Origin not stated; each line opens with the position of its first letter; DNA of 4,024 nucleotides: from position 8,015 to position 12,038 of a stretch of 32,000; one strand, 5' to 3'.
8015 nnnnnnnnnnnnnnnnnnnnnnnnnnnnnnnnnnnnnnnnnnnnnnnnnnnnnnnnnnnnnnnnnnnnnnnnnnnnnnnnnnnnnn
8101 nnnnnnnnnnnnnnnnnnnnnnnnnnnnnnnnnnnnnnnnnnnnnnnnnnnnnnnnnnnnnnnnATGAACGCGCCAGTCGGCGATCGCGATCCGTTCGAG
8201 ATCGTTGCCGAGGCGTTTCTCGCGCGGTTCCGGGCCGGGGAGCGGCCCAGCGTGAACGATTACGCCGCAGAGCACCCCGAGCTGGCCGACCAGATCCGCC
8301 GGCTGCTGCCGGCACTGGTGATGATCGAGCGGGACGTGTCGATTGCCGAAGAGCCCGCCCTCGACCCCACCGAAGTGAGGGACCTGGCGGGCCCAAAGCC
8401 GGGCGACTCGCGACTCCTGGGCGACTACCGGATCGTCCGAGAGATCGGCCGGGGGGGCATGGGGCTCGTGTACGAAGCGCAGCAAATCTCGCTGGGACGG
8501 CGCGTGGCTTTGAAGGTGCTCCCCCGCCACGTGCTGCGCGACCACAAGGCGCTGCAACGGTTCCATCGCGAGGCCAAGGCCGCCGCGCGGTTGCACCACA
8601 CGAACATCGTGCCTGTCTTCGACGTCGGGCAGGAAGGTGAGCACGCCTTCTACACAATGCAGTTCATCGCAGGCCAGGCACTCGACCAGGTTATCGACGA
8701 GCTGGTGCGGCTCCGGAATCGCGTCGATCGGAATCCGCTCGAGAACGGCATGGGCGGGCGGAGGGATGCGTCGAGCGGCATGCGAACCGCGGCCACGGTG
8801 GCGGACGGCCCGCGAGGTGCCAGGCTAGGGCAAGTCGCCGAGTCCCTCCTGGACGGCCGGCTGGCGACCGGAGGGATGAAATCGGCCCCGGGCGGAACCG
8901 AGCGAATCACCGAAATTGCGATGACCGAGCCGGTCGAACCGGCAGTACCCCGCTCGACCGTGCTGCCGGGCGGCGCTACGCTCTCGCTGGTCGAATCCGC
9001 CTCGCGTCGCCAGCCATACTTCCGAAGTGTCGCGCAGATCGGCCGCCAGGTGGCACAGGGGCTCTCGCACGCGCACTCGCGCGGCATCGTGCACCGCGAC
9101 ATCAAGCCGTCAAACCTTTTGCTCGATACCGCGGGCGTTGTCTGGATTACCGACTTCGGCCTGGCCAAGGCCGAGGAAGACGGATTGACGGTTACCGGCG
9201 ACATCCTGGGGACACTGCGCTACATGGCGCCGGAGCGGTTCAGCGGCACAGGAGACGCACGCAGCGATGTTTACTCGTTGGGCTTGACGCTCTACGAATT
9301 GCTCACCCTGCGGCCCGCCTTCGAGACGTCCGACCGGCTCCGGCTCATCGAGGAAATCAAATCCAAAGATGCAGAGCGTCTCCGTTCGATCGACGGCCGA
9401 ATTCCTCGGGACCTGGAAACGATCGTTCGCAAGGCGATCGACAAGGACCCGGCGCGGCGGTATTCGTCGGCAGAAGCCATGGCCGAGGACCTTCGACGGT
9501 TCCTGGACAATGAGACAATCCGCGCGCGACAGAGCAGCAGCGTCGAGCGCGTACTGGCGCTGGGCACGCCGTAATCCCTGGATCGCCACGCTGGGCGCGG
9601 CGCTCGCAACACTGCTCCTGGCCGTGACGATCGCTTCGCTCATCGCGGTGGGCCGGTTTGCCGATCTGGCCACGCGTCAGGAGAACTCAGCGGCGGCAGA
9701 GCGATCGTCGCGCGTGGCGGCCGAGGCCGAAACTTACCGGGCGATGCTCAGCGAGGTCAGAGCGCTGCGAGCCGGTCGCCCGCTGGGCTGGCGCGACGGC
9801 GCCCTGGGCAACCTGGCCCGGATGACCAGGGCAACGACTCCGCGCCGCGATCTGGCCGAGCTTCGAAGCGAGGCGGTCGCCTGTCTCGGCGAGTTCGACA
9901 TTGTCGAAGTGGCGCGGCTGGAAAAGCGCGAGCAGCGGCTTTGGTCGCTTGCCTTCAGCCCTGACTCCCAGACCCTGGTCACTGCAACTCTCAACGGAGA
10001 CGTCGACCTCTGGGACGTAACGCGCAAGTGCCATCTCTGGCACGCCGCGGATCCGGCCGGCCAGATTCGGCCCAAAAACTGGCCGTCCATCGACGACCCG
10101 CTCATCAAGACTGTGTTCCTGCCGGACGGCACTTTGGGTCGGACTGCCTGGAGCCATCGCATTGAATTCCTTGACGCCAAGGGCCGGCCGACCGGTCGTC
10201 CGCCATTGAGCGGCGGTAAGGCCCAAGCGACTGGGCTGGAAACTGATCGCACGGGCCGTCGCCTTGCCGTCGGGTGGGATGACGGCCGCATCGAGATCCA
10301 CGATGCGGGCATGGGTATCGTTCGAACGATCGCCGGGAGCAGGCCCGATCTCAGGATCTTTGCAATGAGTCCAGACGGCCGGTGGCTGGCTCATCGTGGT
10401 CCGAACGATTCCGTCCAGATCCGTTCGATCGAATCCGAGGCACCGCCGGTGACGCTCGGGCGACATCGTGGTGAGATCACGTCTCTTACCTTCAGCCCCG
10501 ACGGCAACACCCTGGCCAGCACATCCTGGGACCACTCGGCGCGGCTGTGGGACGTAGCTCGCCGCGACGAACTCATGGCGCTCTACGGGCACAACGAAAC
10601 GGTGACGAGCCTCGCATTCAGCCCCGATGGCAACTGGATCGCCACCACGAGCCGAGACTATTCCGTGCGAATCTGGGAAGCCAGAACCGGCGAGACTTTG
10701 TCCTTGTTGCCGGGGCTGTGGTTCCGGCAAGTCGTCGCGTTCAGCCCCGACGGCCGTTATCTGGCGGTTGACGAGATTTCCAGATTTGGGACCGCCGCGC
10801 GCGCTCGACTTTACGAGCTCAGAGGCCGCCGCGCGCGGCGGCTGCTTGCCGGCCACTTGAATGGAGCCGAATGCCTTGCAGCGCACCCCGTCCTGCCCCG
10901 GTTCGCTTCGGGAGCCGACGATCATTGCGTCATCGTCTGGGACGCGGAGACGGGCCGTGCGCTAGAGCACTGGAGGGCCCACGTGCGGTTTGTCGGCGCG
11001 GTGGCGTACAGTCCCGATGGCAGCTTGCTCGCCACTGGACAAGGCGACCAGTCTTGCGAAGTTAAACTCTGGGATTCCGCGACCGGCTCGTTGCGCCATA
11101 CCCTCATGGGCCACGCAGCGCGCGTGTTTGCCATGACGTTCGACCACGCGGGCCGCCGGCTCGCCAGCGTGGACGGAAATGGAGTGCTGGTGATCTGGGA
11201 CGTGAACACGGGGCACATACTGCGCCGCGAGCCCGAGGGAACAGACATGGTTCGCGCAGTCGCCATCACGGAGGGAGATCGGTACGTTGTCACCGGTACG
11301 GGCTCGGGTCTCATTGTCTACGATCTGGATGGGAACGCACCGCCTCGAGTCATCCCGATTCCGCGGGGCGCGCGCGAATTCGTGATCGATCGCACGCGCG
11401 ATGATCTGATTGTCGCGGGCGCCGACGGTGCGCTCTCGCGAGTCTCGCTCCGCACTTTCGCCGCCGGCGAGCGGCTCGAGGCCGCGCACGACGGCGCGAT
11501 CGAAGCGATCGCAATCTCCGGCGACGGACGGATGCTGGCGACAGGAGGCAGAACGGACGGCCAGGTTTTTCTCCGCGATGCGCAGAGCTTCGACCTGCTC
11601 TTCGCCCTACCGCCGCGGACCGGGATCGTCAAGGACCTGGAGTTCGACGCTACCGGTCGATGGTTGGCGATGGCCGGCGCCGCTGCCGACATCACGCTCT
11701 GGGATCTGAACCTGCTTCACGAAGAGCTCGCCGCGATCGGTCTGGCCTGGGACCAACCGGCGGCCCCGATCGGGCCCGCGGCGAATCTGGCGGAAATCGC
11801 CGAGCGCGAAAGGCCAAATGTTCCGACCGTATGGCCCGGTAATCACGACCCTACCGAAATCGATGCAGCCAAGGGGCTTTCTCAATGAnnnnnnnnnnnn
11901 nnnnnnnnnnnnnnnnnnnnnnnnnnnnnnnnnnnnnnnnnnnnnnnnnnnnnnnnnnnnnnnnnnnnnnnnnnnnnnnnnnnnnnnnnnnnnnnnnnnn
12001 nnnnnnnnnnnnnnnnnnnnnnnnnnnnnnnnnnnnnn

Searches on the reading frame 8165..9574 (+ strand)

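Call 17: search_protein_families(library=pfam, proteins=[window:8165-9574:+], max_evalue=0.001)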
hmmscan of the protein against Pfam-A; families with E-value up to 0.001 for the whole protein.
window:8165-9574:+ (469 aa): 3 families
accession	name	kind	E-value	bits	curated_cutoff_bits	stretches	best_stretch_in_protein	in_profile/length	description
PF00069.31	Pkinase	-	8.5e-46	156.9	31.7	2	288-441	99-260/263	Protein kinase domain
PF07714.23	PK_Tyr_Ser-Thr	-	7.4e-31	107.8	23.1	1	90-436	3-252/258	Protein tyrosine and serine/threonine kinase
PF01636.29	APH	-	9.8e-07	29.2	23.2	0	291-334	149-197/239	Phosphotransferase enzyme family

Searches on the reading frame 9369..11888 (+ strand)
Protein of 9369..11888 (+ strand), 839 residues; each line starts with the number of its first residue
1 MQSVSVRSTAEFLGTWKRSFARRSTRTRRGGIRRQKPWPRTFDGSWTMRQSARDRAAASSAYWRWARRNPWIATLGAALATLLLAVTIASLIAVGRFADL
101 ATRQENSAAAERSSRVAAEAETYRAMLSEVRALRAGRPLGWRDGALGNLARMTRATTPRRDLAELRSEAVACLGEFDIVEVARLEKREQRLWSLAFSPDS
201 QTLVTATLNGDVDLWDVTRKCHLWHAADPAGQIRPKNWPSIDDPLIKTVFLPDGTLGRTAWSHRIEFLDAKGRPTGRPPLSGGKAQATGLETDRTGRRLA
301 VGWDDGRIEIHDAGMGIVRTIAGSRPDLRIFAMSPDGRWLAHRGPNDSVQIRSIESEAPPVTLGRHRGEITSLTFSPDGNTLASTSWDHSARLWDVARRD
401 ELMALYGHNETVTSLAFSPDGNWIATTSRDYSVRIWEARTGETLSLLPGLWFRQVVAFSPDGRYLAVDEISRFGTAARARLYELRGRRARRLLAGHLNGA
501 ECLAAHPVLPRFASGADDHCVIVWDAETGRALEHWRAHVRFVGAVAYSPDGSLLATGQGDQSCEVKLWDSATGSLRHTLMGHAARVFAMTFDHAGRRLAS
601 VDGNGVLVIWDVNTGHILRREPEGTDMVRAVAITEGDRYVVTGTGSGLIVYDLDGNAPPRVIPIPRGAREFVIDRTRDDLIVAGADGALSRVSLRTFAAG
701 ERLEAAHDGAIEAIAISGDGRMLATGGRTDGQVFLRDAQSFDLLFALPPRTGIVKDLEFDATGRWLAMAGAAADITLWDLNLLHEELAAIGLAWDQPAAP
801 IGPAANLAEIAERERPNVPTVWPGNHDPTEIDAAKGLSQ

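Call 17: search_protein_families(library=pfam, proteins=[window:9369-11888:+], max_evalue=0.001)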
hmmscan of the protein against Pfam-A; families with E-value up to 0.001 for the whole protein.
window:9369-11888:+ (839 aa): 43 families (the best 25 are shown)
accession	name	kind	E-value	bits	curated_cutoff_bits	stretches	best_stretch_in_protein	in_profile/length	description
PF25174.1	Beta-prop_THOC3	-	8.2e-68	228.8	305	4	366-467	1-105/272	THOC3 beta-propeller domain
PF25173.1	Beta-prop_WDR3_1st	-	2e-65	220.4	154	4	318-445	22-149/184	WDR3 first beta-propeller domain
PF00400.38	WD40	-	3.9e-58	191.9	27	3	402-436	4-38/39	WD domain, G-beta repeat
PF24814.1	WD40_Prp19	-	5.9e-51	173.6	320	4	478-651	72-245/281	Prp19 WD40 domain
PF24807.1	WD40_CDC20-Fz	-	1.4e-45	156.3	200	3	287-445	54-216/292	CDC20/Fizzy WD40 domain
PF23414.1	Beta-prop_EML_2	-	2.2e-45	155.6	90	3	289-444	3-159/266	Echinoderm microtubule-associated protein second beta-propeller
PF25175.1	Beta-prop_WDR5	-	9.1e-38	130.6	250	3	320-449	5-134/296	WDR5 beta-propeller domain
PF24817.1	WD40_WDHD1_1st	-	1.3e-37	130.1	109.9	2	329-445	48-164/291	WDHD1 first WD40 domain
PF25168.1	Beta-prop_WDR36-Utp21_2nd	-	6.3e-36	124.8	84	4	388-471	219-302/335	WDR36/Utp21 second beta-propeller domain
PF25391.1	WD40_Gbeta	-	8.6e-32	110.9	150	3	351-444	168-261/340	G protein beta WD-40 repeat protein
PF25172.1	Beta-prop_WDR3_2nd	-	2.8e-31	109.3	140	2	365-442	215-291/293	WDR3 second beta-propeller domain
PF24796.1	WDR55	-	2.5e-28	99.4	200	1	513-726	69-282/296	WDR55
PF12894.13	ANAPC4_WD40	-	1.8e-27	95.8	22.9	0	406-445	35-74/91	Anaphase-promoting complex subunit 4 WD40 domain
PF24805.1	EIF3I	-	3.9e-27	95.7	200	2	360-486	3-129/324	EIF3I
PF24105.1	Beta-prop_CAF1B_HIR1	-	1.2e-26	94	80.5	2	363-443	126-206/383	CAF1B/HIR1 beta-propeller domain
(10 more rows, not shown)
